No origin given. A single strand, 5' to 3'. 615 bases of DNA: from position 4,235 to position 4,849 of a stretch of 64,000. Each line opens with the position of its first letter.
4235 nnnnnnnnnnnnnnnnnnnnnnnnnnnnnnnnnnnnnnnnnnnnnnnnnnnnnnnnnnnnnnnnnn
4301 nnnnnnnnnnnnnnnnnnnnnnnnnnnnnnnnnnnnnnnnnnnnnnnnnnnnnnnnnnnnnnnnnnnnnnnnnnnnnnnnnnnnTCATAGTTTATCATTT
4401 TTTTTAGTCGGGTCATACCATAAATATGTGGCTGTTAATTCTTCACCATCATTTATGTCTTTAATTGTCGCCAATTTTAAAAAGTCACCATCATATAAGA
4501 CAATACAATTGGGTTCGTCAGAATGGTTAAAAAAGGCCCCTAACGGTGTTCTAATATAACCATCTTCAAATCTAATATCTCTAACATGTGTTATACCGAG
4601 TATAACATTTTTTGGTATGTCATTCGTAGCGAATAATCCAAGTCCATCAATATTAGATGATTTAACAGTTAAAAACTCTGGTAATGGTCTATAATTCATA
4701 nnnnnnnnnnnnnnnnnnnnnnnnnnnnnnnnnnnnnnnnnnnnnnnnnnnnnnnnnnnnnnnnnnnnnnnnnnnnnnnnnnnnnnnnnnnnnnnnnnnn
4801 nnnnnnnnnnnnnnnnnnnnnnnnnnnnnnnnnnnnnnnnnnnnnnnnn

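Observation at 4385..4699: Minimal SET-domain (lysine methyltransferase) protein in a phage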

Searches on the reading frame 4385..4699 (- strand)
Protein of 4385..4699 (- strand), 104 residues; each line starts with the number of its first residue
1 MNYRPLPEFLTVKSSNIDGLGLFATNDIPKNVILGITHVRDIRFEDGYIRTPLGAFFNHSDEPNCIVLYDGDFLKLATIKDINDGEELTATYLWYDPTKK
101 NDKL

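Call 3: search_protein_families(library=pfam, proteins=[window:4385-4699:-], max_evalue=1)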
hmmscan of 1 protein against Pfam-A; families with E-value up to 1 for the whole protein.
window:4385-4699:- (104 aa): 1 family
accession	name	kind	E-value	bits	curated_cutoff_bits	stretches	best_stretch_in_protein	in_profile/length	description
PF00856.33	SET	-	1.2e-10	42.1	22.4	1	54-92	62-104/105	SET domain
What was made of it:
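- On SET domain superfamily (Pfam PF00856): 42.1 bits against a cutoff of 22.4, E=1.2e-10, but only profile positions 62-104 of 105 aligned (call 3).
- Checked: Pfam SET gives E=1.2e-10 and 42.1 bits against a gathering score of 22.4 (call 3).
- Pfam E=1.2e-10 (call 3).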

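Call 4: search_protein_families(library=phrogs, proteins=[window:4385-4699:-], max_evalue=0.1)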
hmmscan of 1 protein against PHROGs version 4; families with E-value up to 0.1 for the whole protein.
window:4385-4699:- (104 aa): 2 families
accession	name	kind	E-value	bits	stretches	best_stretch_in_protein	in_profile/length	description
phrog_28741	-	unknown function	3.4e-23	82.6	1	1-96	1-97/100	-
phrog_34170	-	unknown function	4.9e-09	37.1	1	12-93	195-276/296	-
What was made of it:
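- Checked: PHROG 28741 gives E=3e-23 (call 4).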

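Call 5: search_solved_structures(query=window:4385-4699:-, max_evalue=1, show_alignments=3)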
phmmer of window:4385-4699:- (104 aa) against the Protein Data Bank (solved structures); distinct sequences matched with E-value up to 1: 56.
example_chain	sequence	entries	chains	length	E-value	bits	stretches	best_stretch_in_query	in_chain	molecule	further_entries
5xxd_A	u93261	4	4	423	8.2e-06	28.9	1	52-94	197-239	Smyd3 methyltransferase | SMYD3 | Histone-lysine N-methyltransferase SMYD3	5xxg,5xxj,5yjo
6yuh_A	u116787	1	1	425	8.2e-06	28.9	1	52-94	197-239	Histone-lysine N-methyltransferase SMYD3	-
5ccm_A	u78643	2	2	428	8.3e-06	28.9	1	52-94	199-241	Histone-lysine N-methyltransferase SMYD3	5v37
3oxl_A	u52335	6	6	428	8.3e-06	28.9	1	52-94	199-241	SET and MYND domain-containing protein 3 | Histone-lysine N-methyltransferase SMYD3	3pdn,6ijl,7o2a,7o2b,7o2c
3mek_A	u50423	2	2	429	8.3e-06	28.9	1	52-94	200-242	SET and MYND domain-containing protein 3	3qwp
6zrb_A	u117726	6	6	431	8.4e-06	28.8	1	52-94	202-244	Histone-lysine N-methyltransferase SMYD3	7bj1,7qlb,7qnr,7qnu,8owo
5ex0_A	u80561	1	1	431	8.4e-06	28.8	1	52-94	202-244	Histone-lysine N-methyltransferase SMYD3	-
5hi7_A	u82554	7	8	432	8.4e-06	28.8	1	52-94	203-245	Histone-lysine N-methyltransferase SMYD3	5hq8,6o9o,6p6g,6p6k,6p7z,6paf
5ccl_A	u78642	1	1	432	8.4e-06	28.8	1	52-94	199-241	Histone-lysine N-methyltransferase SMYD3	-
5ex3_A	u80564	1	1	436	8.5e-06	28.8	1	52-94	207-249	Histone-lysine N-methyltransferase SMYD3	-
3oxf_A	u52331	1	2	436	8.5e-06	28.8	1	52-94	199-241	SET and MYND domain-containing protein 3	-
3ru0_A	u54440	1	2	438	8.5e-06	28.8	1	52-94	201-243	SET and MYND domain-containing protein 3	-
3oxg_A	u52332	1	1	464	9.4e-06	28.7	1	52-94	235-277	SET and MYND domain-containing protein 3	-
1n3j_A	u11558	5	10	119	0.0023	21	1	51-92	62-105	Histone H3 Lysine Methyltransferase | PBCV-1 histone H3-Lys 27 methyltransferase | A612L protein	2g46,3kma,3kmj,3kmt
5kjk_A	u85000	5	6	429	0.0026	20.8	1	52-104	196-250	N-lysine methyltransferase SMYD2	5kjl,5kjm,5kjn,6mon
7yrd_K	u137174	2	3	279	0.39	13.8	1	54-92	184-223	[histone H4]-N-methyl-L-lysine20 N-methyltransferase KMT5B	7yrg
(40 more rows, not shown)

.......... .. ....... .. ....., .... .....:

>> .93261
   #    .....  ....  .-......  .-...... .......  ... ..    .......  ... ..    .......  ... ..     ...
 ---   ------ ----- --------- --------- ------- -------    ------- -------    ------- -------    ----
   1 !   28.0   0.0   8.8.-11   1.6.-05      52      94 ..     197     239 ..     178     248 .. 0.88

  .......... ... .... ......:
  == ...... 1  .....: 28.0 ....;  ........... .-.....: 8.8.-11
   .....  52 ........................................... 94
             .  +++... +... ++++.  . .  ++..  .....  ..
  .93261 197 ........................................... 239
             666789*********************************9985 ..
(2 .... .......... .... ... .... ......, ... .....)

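Call 7: search_dna_similar(query=window:4385-4699:-, collection=phages, mode=protein, max_rows=40, max_evalue=0.001)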
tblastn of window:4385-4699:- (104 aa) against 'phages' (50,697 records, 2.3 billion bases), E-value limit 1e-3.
Records with a match: 8; places in all: 8; records where one place covers at least 80% of the query: 6.
Best place of each record, by identity: <60% 8.
By first word of the organism name: Cyanophage 2; Prochlorococcus 2; Rhodoferax 2; Pelagibacter 1; Marine 1.
By host as written in the record: Prochlorococcus NATL2A 2; Prochlorococcus sp. NATL1A 2; Rhodoferax sp. IMCC26218 2; Candidatus Pelagibacter sp H2P3alpha 1; - 1.
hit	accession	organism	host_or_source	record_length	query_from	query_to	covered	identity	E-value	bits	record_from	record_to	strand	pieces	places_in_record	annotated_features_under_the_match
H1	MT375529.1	Pelagibacter phage Kolga EXVC016S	Candidatus Pelagibacter sp H2P3alpha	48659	3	95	89%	50.0%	1e-18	85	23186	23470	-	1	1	hypothetical protein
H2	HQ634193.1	Cyanophage P-RSM6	Prochlorococcus NATL2A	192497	1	95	91%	46.5%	2e-17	81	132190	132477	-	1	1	hypothetical protein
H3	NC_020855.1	Cyanophage P-RSM6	Prochlorococcus NATL2A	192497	1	95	91%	46.5%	2e-17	81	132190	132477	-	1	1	hypothetical protein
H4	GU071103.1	Prochlorococcus phage P-SSM7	Prochlorococcus sp. NATL1A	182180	3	98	92%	45.0%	6e-17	80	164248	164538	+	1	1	hypothetical protein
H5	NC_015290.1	Prochlorococcus phage P-SSM7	Prochlorococcus sp. NATL1A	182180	3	98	92%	45.0%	6e-17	80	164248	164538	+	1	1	hypothetical protein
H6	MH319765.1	Marine virus AG-345-P14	single cell amplified by WGA-X; seawater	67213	1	99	95%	41.9%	2e-15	75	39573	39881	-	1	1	record has no annotation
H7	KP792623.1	Rhodoferax phage P26218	Rhodoferax sp. IMCC26218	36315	15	92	75%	31.4%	7e-4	42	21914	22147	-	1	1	hypothetical protein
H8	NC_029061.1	Rhodoferax phage P26218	Rhodoferax sp. IMCC26218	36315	15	92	75%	31.4%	7e-4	42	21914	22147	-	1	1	hypothetical protein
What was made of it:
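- On Chlorovirus vSET-type minimal viral SET (functional analog): The hosts of the carrier phages (Prochlorococcus, Pelagibacter; call 7) are bacteria without histones, which follows from established biology.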

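Call 10: find_homologous_proteins(query=window:4385-4699:-, max_evalue=0.001)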
Query window:4385-4699:- (104 aa): 284 proteins with E <= 0.001 among 284 candidates; the best 120 are listed.
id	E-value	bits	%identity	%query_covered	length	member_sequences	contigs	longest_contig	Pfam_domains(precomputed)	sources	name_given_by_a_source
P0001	2.6e-62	225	97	100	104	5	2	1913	PF00856.34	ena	-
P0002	2.7e-55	203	83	100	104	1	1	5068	PF00856.34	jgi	jgi:SET domain-containing protein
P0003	1.5e-47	178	77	94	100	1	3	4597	PF00856.34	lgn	-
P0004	2.1e-44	168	73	93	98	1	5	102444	PF00856.34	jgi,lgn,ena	jgi:SET domain-containing protein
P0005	6.6e-41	156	69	95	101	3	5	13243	PF00856.34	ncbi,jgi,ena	jgi:hypothetical protein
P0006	9.9e-40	153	67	94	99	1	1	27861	PF00856.34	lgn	-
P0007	3.1e-39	151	69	95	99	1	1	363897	PF00856.34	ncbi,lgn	-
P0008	3.1e-39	151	67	96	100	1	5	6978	PF00856.34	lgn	-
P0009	3.7e-39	151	69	94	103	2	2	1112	PF00856.34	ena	-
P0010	6.9e-39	150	68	96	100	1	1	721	PF00856.34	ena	-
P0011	8.6e-39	150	69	94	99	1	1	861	PF00856.34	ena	-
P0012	1.3e-38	149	65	94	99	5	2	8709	PF00856.34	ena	-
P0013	1.3e-38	149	71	91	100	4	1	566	PF00856.34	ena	-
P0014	1.5e-38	149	67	95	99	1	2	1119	PF00856.34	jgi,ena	jgi:SET domain-containing protein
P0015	1.5e-38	149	68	95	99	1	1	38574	PF00856.34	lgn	-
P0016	1.7e-38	149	67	94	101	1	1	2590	PF00856.34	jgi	jgi:SET domain-containing protein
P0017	1.8e-38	149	65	94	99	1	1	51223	PF00856.34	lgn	-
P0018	5.0e-38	147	67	96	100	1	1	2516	PF00856.34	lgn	-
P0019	9.4e-38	146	65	93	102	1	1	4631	PF00856.34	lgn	-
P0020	1.6e-37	145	66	91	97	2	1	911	PF00856.34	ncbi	-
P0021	1.7e-37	145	65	97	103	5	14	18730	PF00856.34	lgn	-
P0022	1.9e-37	145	69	91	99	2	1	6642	PF00856.34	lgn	-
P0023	3.4e-37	144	66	93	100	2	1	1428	PF00856.34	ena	-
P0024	5.5e-37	144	64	99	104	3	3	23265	PF00856.34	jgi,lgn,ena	jgi:SET domain-containing protein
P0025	8.0e-37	143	64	92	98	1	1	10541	PF00856.34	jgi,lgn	-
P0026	9.6e-37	143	63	94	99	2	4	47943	PF00856.34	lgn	-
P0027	1.1e-36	143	65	95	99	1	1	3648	PF00856.34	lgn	-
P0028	1.2e-36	143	65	91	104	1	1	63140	PF00856.34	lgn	-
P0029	1.6e-36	142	62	94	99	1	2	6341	PF00856.34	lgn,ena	-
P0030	1.9e-36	142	62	94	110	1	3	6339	PF00856.34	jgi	-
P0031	3.6e-36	141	64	93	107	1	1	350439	PF00856.34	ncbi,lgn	-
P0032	3.7e-36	141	66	95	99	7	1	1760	PF00856.34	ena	-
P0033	3.9e-36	141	65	94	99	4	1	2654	PF00856.34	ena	-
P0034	4.0e-36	141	65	95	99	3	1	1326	PF00856.34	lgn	-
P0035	4.2e-36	141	63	95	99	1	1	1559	PF00856.34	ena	-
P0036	4.6e-36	141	63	94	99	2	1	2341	PF00856.34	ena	-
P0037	5.1e-36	141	63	95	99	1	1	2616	PF00856.34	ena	-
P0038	6.0e-36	140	64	95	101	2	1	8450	PF00856.34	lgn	-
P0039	6.3e-36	140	63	95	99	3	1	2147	PF00856.34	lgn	-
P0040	6.5e-36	140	63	94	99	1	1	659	PF00856.34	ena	-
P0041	7.7e-36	140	69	92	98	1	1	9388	PF00856.34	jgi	-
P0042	1.1e-35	140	65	92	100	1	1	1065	PF00856.34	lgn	-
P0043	1.2e-35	139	66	90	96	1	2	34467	PF00856.34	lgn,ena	-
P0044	1.3e-35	139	62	98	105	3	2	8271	PF00856.34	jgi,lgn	jgi:SET domain-containing protein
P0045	1.3e-35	139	62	94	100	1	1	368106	PF00856.34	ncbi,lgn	-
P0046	1.5e-35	139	66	95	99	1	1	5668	PF00856.34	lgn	-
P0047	1.6e-35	139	65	92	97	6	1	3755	PF00856.34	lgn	-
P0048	1.7e-35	139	63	94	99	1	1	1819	PF00856.34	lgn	-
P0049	1.8e-35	139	65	93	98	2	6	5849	PF00856.34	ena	-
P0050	1.8e-35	139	63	92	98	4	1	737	PF00856.34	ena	-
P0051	2.3e-35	139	62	93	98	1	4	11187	PF00856.34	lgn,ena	-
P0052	2.4e-35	138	63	93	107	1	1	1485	PF00856.34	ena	-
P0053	2.6e-35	138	60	94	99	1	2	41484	PF00856.34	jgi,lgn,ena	-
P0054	2.9e-35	138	64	94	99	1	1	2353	PF00856.34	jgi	-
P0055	3.0e-35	138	65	91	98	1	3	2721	PF00856.34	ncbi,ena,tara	tara:strand:+ start:318 stop:614 length:297 start_codon:yes stop_codon:yes gene_type:complete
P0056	3.2e-35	138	64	94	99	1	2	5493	PF00856.34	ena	-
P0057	3.4e-35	138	60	97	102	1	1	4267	PF00856.34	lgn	-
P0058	5.7e-35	137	64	95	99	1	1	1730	PF00856.34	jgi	jgi:SET domain-containing protein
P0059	7.6e-35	137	66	92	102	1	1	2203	PF00856.34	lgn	-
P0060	8.4e-35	137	66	93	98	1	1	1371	PF00856.34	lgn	-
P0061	8.5e-35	137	63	94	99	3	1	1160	PF00856.34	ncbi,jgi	jgi:hypothetical protein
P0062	8.8e-35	137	64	91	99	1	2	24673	PF00856.34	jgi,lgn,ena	jgi:hypothetical protein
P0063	1.1e-34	136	64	95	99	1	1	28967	PF00856.34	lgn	-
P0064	1.2e-34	136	63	91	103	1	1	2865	PF00856.34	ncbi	-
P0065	1.4e-34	136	67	90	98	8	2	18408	PF00856.34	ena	-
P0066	2.6e-34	135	65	98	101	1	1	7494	PF00856.34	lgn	-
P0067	2.7e-34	135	64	93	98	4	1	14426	PF00856.34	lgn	-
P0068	3.1e-34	135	64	91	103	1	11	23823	PF00856.34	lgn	-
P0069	3.3e-34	135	64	90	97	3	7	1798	PF00856.34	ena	-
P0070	3.4e-34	135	62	94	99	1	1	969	PF00856.34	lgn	-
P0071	3.4e-34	135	61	94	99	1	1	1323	PF00856.34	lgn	-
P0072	4.2e-34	134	64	93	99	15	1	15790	PF00856.34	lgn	-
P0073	5.1e-34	134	62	93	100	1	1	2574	PF00856.34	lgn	-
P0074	6.4e-34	134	62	94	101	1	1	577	PF00856.34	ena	-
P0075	6.5e-34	134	60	95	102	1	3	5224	PF00856.34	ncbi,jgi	jgi:SET domain-containing protein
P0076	6.9e-34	134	62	93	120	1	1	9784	PF00856.34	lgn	-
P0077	7.7e-34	134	60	93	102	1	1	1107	PF00856.34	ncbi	-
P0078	8.0e-34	134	62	93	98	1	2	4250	PF00856.34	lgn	-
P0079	8.0e-34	134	62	93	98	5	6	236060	PF00856.34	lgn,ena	-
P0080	8.0e-34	134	60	95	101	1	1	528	PF00856.34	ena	-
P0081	8.2e-34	134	62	93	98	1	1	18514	PF00856.34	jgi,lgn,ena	jgi:SET domain-containing protein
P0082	8.4e-34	133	61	89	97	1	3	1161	PF00856.34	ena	-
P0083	8.5e-34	133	63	91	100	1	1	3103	PF00856.34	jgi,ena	-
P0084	9.0e-34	133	61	93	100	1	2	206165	PF00856.34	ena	-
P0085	9.8e-34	133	60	93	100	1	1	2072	PF00856.34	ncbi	-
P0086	1.3e-33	133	59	94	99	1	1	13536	PF00856.34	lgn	-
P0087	1.3e-33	133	65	91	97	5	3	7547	PF00856.34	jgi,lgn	jgi:SET domain-containing protein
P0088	1.5e-33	133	66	91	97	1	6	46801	PF00856.34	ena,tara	tara:strand:+ start:56 stop:349 length:294 start_codon:yes stop_codon:yes gene_type:complete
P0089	2.0e-33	132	63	91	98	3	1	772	PF00856.34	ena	-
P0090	2.0e-33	132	62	95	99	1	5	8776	PF00856.34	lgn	-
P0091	2.8e-33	132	65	90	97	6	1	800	PF00856.34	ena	-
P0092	3.3e-33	132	61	93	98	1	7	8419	PF00856.34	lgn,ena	-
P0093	3.3e-33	132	66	91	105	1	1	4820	PF00856.34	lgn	-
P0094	3.5e-33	131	61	94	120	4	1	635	PF00856.34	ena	-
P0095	4.4e-33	131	62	91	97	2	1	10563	PF00856.34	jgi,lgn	jgi:SET domain-containing protein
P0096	4.6e-33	131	62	94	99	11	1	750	PF00856.34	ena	-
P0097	4.6e-33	131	63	90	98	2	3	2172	PF00856.34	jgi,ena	-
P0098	7.3e-33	130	61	93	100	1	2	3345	PF00856.34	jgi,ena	-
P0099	8.3e-33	130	64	90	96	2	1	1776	PF00856.34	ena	-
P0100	8.3e-33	130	62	94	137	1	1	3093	PF00856.34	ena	-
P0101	8.4e-33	130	63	91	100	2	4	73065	PF00856.34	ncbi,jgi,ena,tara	tara:strand:+ start:548 stop:850 length:303 start_codon:yes stop_codon:yes gene_type:complete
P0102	9.1e-33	130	58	94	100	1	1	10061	PF00856.34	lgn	-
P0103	9.3e-33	130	63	90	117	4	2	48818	PF00856.34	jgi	-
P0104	9.5e-33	130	64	91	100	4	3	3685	PF00856.34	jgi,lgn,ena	-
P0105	9.5e-33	130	59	93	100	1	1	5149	PF00856.34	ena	-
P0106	1.1e-32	130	61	96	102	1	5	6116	PF00856.34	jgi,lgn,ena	-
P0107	1.1e-32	130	59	99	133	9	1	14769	PF00856.34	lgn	-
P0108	1.2e-32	130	59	92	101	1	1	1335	PF00856.34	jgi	-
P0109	1.2e-32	130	65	93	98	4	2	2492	PF00856.34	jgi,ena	jgi:SET domain-containing protein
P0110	1.2e-32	130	64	95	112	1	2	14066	PF00856.34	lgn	-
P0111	1.3e-32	130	63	90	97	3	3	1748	PF00856.34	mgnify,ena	mgnify:FL=1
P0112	1.5e-32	130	63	90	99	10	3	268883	PF00856.34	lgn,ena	-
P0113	2.3e-32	129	66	91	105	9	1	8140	PF00856.34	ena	-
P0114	2.4e-32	129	60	95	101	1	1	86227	PF00856.34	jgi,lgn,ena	-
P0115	2.5e-32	129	66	90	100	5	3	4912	PF00856.34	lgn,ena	-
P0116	3.2e-32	128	63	90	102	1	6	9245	PF00856.34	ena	-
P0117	3.4e-32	128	62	94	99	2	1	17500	PF00856.34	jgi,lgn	-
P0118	3.4e-32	128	62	90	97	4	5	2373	PF00856.34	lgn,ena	-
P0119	3.7e-32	128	60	93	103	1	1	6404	PF00856.34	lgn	-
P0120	4.2e-32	128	62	91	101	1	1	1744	PF00856.34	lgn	-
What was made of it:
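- On SET domain superfamily (Pfam PF00856): All 120 listed homologs carry the precomputed PF00856 hit (call 10).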

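Call 17: find_encoding_contigs(protein=P0007, flank=8000, max_places=3)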
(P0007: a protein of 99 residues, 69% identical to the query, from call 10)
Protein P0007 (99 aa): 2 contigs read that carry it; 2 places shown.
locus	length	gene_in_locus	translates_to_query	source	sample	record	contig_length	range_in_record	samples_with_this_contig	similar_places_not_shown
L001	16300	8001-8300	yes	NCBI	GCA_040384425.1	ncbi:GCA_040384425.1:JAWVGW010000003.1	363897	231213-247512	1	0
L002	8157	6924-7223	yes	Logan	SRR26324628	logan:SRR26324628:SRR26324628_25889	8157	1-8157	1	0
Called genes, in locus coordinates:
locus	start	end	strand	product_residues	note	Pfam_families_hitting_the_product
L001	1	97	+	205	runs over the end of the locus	-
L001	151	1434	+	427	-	PF00004:AAA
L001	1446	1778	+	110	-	-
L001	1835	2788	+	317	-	PF00293:NUDIX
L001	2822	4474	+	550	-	PF18127:NAMPT_N (weak)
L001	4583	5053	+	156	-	PF18143:HAD_SAK_2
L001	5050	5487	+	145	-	PF00383:dCMP_cyt_deam_1, PF14437:MafB19-deam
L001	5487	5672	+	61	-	-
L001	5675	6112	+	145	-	-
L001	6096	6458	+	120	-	-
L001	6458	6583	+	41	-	-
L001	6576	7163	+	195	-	PF03336:Pox_C4_C10 (faint), PF13640:2OG-FeII_Oxy_3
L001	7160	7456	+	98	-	-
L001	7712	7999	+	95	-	-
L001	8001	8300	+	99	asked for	PF00856:SET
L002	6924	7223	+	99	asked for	PF00856:SET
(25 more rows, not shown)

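Call 18: find_encoding_contigs(protein=P0045, flank=8000, max_places=3)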
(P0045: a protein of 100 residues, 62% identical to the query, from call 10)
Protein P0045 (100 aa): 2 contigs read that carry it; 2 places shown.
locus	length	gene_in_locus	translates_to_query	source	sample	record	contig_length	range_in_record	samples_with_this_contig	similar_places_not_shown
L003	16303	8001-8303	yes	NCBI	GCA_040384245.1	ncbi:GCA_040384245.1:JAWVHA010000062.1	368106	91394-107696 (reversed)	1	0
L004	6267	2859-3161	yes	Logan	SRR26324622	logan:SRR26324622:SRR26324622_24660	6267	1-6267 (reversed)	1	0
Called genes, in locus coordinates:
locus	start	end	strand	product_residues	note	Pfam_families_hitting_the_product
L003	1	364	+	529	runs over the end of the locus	PF18127:NAMPT_N, PF04095:NAPRTase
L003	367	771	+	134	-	-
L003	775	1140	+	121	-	-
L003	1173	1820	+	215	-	-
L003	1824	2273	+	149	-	PF01661:Macro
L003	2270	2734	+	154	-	PF01661:Macro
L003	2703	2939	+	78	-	-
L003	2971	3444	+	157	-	PF18143:HAD_SAK_2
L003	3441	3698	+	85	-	-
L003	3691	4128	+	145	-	PF00383:dCMP_cyt_deam_1, PF14437:MafB19-deam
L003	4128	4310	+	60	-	-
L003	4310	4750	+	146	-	-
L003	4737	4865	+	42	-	-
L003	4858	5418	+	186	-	PF03336:Pox_C4_C10, PF13640:2OG-FeII_Oxy_3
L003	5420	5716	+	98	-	-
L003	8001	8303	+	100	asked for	PF00856:SET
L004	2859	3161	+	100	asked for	PF00856:SET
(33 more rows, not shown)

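Call 20: predict_structure(alignment_id=A1)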
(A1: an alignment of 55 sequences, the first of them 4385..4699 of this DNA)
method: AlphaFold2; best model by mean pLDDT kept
length: 104 residues; sequences in the alignment: 55
mean_pLDDT: 87.3   pTM: 0.76
mean pLDDT of the five models: 87.3, 86.9, 86.7, 85.9, 84.7
residues with pLDDT >= 90: 71; 70-90: 19; 50-70: 8; < 50: 6
segments of 3 or more residues with pLDDT < 50: 100-104
pLDDT, mean of each block of 10 residues (from residue 1): 75 94 97 94 88 91 95 95 97 66 40
secondary structure, 60 per line:
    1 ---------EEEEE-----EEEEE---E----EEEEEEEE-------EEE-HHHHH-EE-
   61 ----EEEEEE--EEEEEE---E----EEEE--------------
elements in order: E10-14 E20-24 E33-40 E48-50 H52-56 E65-70 E73-78 E87-90

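Call 22: find_related_loci(query=A1, collection=viral_contigs, flank=6000)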
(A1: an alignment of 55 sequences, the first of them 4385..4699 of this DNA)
Query A1 (104 aa) in viral_contigs; peptide patterns used: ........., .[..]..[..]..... (x = any residue, [..] = any of these).
120 stretches matched a pattern; 72 encode a relative of the query (tblastn E <= 1e-3); 72 distinct loci.
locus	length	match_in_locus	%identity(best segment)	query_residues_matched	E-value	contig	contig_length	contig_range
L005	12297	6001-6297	65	1-99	1e-42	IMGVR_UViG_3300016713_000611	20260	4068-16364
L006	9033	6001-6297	65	1-99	1e-42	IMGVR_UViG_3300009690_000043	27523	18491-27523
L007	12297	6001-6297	65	1-99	1e-42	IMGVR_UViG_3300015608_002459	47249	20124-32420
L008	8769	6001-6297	65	2-100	7e-41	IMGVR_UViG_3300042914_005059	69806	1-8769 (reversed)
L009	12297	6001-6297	65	2-100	7e-41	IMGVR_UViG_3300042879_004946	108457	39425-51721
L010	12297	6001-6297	65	2-100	7e-41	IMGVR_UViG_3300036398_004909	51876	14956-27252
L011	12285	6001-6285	66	3-97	2e-40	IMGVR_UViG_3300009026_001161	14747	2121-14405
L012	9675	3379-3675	64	2-100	2e-39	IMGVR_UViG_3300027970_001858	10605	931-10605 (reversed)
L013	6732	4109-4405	64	2-100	2e-39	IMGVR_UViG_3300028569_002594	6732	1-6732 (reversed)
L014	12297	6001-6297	64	2-100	2e-39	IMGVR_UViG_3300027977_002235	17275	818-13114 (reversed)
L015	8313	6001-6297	61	2-100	1e-39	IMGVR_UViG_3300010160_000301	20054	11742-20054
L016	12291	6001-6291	64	1-97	3e-39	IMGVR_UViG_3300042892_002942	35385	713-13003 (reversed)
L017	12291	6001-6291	62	3-99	3e-39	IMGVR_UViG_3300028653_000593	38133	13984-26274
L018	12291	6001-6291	62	3-99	3e-39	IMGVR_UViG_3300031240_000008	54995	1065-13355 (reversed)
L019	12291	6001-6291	62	3-99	3e-39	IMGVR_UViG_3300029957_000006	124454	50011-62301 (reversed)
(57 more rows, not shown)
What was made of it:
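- On Phage accessory gene shared with hosts (AMG-like / 'moron'): It occurs in unrelated phage types (calls 7, 22).
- The carrier phages are unrelated: T4-like cyanomyoviruses, pelagiphage Kolga and jumbo phages (calls 7, 22).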
